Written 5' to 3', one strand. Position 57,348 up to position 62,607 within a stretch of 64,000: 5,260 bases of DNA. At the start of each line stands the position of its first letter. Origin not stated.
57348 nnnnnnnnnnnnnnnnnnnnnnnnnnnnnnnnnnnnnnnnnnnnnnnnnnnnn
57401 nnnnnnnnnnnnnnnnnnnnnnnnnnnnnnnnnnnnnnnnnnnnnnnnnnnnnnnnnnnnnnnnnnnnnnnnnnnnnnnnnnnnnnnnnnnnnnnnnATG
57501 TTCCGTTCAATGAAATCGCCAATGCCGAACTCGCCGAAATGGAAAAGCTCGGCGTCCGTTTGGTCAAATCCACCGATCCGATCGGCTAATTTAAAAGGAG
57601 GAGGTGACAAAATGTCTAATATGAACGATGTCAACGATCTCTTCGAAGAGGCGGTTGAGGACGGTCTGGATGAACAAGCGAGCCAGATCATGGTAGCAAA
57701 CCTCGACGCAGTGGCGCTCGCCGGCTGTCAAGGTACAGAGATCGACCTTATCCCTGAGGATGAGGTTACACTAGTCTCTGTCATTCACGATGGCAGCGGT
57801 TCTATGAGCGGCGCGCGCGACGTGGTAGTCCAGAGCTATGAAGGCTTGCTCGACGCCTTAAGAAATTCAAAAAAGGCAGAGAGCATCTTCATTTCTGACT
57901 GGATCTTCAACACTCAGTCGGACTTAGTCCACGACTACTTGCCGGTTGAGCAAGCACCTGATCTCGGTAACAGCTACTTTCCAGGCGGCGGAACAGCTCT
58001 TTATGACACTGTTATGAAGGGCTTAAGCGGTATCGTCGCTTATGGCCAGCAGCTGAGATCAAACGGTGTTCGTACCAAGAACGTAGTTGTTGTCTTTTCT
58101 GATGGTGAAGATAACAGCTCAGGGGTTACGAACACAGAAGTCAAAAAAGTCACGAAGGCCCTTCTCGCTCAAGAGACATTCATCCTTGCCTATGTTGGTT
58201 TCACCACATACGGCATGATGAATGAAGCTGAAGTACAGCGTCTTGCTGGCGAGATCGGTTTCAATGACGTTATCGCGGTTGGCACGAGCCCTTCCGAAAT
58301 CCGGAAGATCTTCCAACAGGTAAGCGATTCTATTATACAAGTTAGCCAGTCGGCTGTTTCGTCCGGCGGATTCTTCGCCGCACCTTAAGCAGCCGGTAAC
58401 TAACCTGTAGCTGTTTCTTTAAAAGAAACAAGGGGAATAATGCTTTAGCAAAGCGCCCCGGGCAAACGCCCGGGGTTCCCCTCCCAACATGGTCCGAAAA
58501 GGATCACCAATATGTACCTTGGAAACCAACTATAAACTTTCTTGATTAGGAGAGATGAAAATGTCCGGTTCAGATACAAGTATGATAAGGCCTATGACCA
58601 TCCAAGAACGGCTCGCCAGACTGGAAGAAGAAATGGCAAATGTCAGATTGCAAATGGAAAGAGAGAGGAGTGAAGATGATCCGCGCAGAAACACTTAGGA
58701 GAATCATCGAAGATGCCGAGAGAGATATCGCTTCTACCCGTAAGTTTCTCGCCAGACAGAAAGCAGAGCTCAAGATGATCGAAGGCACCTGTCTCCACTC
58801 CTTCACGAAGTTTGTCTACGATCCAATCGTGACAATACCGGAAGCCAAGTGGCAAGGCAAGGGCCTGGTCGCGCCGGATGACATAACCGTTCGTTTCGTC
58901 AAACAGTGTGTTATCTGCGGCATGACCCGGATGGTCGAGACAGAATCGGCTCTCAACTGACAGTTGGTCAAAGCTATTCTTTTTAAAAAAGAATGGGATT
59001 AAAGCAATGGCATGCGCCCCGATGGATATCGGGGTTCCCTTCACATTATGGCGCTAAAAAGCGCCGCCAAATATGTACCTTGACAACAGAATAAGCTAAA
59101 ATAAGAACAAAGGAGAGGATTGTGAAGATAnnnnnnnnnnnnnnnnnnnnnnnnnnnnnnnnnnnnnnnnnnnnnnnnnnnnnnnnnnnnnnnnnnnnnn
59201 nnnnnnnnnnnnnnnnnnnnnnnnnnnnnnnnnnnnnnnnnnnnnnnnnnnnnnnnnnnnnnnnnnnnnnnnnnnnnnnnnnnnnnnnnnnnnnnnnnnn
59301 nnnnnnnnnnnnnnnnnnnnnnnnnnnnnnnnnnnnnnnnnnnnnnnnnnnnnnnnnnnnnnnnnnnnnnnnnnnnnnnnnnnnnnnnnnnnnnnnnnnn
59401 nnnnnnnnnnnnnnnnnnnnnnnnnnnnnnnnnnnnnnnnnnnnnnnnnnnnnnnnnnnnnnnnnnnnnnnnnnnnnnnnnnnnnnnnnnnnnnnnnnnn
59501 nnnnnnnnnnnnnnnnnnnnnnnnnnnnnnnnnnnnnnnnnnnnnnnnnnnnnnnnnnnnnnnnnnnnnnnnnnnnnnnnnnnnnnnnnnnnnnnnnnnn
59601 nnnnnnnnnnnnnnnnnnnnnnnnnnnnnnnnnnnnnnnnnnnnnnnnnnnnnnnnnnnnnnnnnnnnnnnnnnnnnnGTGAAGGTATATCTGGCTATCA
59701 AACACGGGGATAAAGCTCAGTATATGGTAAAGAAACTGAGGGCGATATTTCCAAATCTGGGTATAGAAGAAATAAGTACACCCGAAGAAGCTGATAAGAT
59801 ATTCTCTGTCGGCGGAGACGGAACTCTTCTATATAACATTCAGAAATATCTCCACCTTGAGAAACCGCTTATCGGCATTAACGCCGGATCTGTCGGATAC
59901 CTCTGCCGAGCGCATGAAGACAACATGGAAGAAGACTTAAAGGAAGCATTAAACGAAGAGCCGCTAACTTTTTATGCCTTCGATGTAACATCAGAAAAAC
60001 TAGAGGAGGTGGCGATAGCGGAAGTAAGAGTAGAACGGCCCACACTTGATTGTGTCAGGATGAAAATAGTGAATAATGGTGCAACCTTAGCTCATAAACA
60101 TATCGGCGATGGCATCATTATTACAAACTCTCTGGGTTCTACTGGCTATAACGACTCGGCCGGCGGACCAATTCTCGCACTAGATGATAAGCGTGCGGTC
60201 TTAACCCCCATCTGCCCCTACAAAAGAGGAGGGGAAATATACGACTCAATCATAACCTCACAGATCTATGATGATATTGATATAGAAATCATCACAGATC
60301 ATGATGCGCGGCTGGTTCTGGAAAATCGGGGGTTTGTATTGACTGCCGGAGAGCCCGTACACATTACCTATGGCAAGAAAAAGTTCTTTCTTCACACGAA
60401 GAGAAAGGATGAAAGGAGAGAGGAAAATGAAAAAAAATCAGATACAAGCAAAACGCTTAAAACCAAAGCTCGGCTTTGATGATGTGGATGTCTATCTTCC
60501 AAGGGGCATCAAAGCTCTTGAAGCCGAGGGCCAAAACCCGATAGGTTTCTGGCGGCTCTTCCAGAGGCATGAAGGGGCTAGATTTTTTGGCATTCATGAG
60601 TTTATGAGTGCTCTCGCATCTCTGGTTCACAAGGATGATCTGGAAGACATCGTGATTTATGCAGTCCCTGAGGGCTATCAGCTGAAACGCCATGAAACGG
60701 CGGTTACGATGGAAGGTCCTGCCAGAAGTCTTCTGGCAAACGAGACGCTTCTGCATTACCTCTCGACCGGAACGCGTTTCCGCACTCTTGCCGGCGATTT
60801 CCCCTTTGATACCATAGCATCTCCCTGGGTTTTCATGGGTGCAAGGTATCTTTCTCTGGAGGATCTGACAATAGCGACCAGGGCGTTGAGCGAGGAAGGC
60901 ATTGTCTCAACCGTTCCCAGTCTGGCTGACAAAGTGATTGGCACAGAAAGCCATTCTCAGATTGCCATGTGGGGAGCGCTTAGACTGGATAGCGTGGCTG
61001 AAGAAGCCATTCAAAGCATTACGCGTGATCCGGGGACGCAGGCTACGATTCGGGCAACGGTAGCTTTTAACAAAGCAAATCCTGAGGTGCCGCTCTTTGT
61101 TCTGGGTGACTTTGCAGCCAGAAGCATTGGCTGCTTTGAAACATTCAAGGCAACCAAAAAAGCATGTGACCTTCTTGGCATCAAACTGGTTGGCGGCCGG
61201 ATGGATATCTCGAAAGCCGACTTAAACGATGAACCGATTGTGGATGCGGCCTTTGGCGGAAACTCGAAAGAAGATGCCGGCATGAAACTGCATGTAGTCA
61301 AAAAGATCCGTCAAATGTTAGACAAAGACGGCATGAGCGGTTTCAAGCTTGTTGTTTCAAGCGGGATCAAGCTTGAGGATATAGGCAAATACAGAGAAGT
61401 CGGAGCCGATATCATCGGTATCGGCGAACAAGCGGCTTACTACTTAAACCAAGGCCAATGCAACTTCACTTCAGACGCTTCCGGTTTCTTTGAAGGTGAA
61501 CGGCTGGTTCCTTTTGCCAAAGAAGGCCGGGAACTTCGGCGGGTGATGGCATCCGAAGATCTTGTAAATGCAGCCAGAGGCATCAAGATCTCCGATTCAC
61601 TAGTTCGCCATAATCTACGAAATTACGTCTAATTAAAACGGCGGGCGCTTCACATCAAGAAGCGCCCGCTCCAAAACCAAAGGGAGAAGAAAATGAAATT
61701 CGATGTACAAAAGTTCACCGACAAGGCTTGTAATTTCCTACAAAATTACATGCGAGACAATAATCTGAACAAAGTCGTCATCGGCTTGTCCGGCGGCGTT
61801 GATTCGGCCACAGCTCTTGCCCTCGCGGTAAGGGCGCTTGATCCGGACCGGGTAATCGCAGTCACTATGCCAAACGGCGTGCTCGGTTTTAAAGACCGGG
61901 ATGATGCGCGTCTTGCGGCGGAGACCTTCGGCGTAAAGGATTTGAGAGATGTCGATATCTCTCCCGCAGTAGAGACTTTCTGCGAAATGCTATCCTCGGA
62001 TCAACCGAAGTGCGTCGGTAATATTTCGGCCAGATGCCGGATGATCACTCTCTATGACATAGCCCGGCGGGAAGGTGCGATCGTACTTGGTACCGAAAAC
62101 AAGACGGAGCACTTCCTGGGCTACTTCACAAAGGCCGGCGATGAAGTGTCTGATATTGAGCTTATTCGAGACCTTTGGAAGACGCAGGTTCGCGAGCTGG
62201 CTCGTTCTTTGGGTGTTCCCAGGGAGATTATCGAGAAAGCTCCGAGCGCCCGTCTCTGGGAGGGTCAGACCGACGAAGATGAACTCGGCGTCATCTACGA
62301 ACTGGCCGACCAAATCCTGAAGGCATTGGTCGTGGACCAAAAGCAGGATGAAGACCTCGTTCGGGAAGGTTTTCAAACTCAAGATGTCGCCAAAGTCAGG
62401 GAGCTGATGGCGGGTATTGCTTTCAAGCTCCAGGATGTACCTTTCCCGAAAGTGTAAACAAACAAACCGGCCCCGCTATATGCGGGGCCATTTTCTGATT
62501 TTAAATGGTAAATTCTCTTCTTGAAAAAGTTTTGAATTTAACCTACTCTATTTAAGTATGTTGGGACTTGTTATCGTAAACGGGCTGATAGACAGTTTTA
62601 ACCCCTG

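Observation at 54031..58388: PP2C phosphatase - Ser/Thr kinase - vWA triad (TerY-P type) embedded in an NAD-salvage neighbourhood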

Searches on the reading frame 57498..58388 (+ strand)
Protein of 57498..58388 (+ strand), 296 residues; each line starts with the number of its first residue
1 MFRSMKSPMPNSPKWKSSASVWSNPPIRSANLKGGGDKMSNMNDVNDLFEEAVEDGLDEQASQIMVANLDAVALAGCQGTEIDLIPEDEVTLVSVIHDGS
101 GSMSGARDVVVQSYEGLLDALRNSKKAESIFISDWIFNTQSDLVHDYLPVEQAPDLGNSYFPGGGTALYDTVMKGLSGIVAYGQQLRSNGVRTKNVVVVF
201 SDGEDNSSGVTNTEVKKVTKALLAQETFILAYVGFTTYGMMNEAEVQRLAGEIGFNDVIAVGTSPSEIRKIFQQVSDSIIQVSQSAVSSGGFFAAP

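Call 3: search_protein_families(library=pfam, proteins=[window:57498-58388:+], max_evalue=0.01)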
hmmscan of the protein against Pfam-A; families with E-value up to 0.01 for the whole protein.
window:57498-58388:+ (296 aa): 1 family
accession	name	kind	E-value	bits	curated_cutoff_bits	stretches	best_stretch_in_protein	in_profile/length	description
PF00092.34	VWA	-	0.0016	19.1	23.8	1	188-272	96-172/174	von Willebrand factor type A domain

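Call 6: search_protein_families(library=padloc, proteins=[window:57612-58388:+], max_evalue=0.01)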
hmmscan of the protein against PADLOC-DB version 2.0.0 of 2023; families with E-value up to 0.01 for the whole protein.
window:57612-58388:+ (258 aa): 0 families

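Call 7: search_protein_families(library=ncbifam, proteins=[window:57612-58388:+], max_evalue=0.01)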
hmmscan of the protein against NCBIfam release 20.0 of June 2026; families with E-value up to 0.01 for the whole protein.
window:57612-58388:+ (258 aa): 0 families

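Call 17: search_solved_structures(query=window:57612-58388:+, max_evalue=10, show_alignments=1)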
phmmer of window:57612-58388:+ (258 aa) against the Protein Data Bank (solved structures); distinct sequences matched with E-value up to 10: 0.

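Call 23: find_homologous_proteins(query=window:57612-58388:+, max_evalue=0.001)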
Query window:57612-58388:+ (258 aa): 35 proteins with E <= 0.001 among 872 candidates.
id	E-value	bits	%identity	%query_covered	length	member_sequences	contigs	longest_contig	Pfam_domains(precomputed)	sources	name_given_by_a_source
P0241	3.8e-151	519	95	100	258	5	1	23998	-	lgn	-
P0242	6.1e-134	463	84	100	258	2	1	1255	-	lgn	-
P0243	8.8e-107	374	69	100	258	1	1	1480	-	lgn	-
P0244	4.2e-99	349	64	100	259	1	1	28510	-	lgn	-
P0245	6.2e-96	339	64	99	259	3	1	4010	PF00092.35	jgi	jgi:hypothetical protein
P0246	3.6e-95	336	62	99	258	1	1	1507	-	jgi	-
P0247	5.5e-85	303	59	99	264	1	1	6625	-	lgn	-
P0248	4.8e-69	251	51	98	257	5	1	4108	PF00092.35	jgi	jgi:uncharacterized protein YegL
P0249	1.8e-68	249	50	98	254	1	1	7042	-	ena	-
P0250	1.0e-67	246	50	99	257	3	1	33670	PF00092.35,PF13519.13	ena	-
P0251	2.5e-67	245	48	98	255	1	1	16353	PF00092.35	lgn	-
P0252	1.4e-66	243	49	98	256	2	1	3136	PF00092.35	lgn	-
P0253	4.9e-66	241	51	97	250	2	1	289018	-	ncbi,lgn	-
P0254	3.1e-65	238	49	97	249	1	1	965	PF00092.35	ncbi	-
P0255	8.9e-65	237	49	99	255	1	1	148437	PF00092.35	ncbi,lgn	-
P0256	1.4e-64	236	47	99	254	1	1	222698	PF00092.35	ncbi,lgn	-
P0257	3.4e-64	235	48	98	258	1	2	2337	PF00092.35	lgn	-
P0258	1.8e-63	232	47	97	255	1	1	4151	PF00092.35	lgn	-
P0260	3.1e-62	228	48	97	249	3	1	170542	PF00092.35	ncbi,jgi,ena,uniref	ncbi:VWA domain-containing protein [Candidatus Chlorohelix sp.]|uniref:vWA domain-containing protein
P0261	5.3e-62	228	47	99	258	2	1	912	PF00092.35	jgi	jgi:uncharacterized protein YegL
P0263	3.9e-61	225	47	97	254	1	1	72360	PF00092.35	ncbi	-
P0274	1.3e-7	49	33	47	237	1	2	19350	PF00092.35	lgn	-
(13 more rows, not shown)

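Call 28: search_solved_structures(query=A2, max_evalue=0.1)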
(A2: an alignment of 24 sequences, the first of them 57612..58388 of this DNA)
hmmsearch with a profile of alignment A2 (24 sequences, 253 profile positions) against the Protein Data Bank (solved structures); distinct sequences matched with E-value up to 0.1: 13.
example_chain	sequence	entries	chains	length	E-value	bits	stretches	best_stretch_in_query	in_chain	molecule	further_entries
9c4f_I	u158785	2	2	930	2.4e-05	27.2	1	55-199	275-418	Inter-alpha-trypsin inhibitor heavy chain H4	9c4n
1n9z_A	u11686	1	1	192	0.052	16.3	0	53-167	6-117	Integrin alpha-M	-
9hll_A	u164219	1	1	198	0.062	16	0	55-167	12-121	Integrin alpha-M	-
6rhv_C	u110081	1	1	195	0.063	16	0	55-167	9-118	Integrin alpha-M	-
1ido_A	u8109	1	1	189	0.079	15.7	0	55-167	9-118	INTEGRIN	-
1m1u_A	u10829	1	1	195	0.081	15.7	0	55-167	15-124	Integrin alpha-M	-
1jlm_A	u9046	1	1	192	0.082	15.6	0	55-167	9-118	INTEGRIN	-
7akk_D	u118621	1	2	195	0.083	15.6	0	55-167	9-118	Integrin alpha-M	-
4m76_B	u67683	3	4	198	0.085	15.6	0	55-167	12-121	Integrin alpha-M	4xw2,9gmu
1mf7_A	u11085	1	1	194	0.085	15.6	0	55-167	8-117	INTEGRIN ALPHA M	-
6rhw_C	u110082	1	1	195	0.086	15.6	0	55-167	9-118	Integrin alpha-M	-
1na5_A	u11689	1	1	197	0.089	15.5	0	55-167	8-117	Integrin alpha-M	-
8voi_A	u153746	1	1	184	0.097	15.4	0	55-167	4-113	Integrin alpha-M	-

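Call 43: search_protein_families(library=pfam, proteins=[window:57612-58388:+], max_evalue=1)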
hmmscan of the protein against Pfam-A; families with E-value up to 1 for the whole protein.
window:57612-58388:+ (258 aa): 3 families
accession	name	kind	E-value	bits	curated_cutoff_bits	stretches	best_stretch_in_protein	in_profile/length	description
PF00092.34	VWA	-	0.0011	19.6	23.8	1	149-234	100-172/174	von Willebrand factor type A domain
PF05762.20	VWA_CoxE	-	0.019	14.9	26.4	1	57-182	61-177/222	VWA domain containing CoxE-like protein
PF23810.1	DUF7182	-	0.026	14.9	27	1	216-238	8-30/62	Family of unknown function (DUF7182)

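Call 45: search_protein_families(library=padloc, proteins=[window:57612-58388:+], max_evalue=10)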
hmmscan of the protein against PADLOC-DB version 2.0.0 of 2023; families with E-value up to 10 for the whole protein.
window:57612-58388:+ (258 aa): 0 families

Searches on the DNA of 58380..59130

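Call 94: search_rna_families(source=window, start=58380, end=59130, threshold=evalue, max_evalue=1)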
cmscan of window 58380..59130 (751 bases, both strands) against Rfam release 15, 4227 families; matches with E-value up to 1: 2.
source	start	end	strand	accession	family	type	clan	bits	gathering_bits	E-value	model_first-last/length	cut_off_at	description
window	58745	58811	-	RF03899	mir-5912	Gene; miRNA;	-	20.4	88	0.082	1-88/88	no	mir-5912 microRNA precursor family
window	59049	59065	-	RF00032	Histone3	Cis-reg;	-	15.8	34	0.35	6-22/46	no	Histone 3' UTR stem-loop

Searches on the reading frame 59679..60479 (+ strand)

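Call 3: search_protein_families(library=pfam, proteins=[window:59679-60479:+], max_evalue=0.01)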
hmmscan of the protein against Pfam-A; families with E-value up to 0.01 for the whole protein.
window:59679-60479:+ (266 aa): 2 families
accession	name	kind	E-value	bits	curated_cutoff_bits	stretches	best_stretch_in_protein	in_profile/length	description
PF20143.4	NAD_kinase_C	-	6.5e-08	32.8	23.7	1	119-234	7-119/126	ATP-NAD kinase C-terminal domain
PF01513.26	NAD_kinase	-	8.7e-08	33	25.5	1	35-93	70-128/130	ATP-NAD kinase N-terminal domain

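Call 6: search_protein_families(library=padloc, proteins=[window:59679-60479:+], max_evalue=0.01)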
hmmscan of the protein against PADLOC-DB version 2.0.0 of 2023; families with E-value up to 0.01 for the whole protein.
window:59679-60479:+ (266 aa): 0 families

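Call 7: search_protein_families(library=ncbifam, proteins=[window:59679-60479:+], max_evalue=0.01)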
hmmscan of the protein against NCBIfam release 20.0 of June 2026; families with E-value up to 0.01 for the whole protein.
window:59679-60479:+ (266 aa): 18 families
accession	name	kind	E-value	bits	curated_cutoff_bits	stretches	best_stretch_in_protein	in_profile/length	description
NF003406.0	PRK04761.1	equivalog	5.4e-33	114.2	211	1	3-182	8-184/257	NAD kinase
NF002521.0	PRK01911.1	equivalog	8.7e-22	77.9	309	1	33-182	60-215/292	NAD kinase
NF002255.0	PRK01185.1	subfamily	8.4e-19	67.7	304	1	29-216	48-227/271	NAD(+) kinase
NF002561.0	PRK02155.1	equivalog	2e-18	66.7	371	1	24-231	53-262/297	NAD kinase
NF010679.0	PRK14077.1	equivalog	3.7e-18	65.9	343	1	27-215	54-243/287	NAD(+) kinase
NF010677.0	PRK14075.1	equivalog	4.5e-18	65.7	260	1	32-181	35-185/257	NAD(+) kinase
NF010678.0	PRK14076.1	equivalog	5.2e-17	61.9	493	1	33-186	345-505/570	bifunctional NADP phosphatase/NAD kinase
NF002306.0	PRK01231.1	equivalog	1e-16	60.9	316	1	36-182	65-218/299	NAD(+) kinase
NF002984.0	PRK03708.1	equivalog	5.9e-16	58.7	326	1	36-186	56-208/277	NAD(+) kinase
NF002892.0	PRK03372.1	equivalog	3.4e-15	56.2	299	1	30-234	62-272/312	NAD kinase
NF002893.0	PRK03378.1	equivalog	3.6e-14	52.8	386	1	36-181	62-214/292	NAD(+) kinase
NF003391.0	PRK04539.1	equivalog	9.6e-14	51.2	470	1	38-214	69-248/296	inorganic polyphosphate/ATP-NAD kinase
NF002732.0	PRK02649.1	equivalog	1.3e-13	51.1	348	1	43-182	74-220/305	NAD(+) kinase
NF003424.0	PRK04885.1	equivalog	3.3e-13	49.5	220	1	1-167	1-172/265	NAD kinase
NF001838.0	PRK00561.1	equivalog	7.8e-13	48.4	265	1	11-166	11-160/259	NAD(+) kinase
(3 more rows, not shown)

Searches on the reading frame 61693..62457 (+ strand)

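Call 3: search_protein_families(library=pfam, proteins=[window:61693-62457:+], max_evalue=0.01)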
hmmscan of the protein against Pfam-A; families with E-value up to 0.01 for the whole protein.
window:61693-62457:+ (254 aa): 4 families
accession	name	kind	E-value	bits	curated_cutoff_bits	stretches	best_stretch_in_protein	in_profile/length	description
PF02540.23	NAD_synthase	-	6.9e-69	232.1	21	1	10-247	3-240/242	NAD synthase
PF00733.27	Asn_synthase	-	5.3e-06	26.8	21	1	28-207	20-194/354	Asparagine synthase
PF03054.22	tRNA_Me_trans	-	0.0013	18.8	20.6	1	27-61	2-34/202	tRNA methyl transferase HUP domain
PF06508.19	QueC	-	0.0039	17.2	22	1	27-89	1-60/210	Queuosine biosynthesis protein QueC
